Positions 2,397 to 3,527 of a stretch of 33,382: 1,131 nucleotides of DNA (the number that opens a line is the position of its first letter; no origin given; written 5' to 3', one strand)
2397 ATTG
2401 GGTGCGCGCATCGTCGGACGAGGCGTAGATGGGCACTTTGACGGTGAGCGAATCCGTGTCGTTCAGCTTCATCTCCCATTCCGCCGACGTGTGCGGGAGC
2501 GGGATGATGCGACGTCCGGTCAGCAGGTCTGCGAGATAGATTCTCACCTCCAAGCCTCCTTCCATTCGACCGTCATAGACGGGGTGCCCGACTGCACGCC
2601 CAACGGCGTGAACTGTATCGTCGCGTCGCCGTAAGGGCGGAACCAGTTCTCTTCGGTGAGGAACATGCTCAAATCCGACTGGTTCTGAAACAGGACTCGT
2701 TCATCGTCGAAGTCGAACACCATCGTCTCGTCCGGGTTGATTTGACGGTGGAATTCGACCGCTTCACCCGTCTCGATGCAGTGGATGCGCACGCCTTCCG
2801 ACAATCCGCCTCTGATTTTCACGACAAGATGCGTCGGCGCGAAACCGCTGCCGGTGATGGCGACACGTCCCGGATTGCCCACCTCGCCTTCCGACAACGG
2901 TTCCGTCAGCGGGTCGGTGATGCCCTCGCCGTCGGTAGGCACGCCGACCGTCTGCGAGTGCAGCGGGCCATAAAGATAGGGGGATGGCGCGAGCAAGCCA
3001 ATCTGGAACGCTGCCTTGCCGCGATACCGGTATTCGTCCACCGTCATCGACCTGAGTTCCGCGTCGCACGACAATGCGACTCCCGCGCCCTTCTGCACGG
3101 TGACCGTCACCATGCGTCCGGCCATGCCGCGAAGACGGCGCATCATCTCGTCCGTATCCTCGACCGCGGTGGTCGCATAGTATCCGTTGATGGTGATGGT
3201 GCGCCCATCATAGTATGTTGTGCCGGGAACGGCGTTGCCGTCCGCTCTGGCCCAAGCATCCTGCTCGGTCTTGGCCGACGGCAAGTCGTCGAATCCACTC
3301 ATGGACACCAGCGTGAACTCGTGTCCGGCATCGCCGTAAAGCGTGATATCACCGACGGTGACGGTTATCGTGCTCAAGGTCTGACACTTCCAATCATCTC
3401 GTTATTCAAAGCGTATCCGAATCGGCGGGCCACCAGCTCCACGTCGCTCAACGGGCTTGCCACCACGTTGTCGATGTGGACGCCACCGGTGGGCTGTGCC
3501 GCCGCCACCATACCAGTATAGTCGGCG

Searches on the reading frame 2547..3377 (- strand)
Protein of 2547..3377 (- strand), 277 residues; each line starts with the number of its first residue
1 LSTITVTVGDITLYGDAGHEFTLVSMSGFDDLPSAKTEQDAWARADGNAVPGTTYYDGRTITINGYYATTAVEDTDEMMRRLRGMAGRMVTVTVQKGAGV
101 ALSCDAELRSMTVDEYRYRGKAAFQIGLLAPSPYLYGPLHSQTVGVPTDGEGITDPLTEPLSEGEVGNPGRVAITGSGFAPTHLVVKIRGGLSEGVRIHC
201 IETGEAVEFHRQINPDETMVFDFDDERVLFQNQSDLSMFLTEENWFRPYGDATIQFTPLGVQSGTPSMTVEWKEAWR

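Call 75: search_protein_families(library=pfam, max_evalue=0.01, proteins=[window:2547-3377:-])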
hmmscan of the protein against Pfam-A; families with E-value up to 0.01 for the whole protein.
window:2547-3377:- (277 aa): 1 family
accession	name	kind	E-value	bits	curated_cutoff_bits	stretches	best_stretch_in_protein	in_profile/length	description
PF22768.1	SPP1_Dit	-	5.3e-05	23.8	25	1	178-276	2-97/97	Siphovirus-type tail component, C-terminal domain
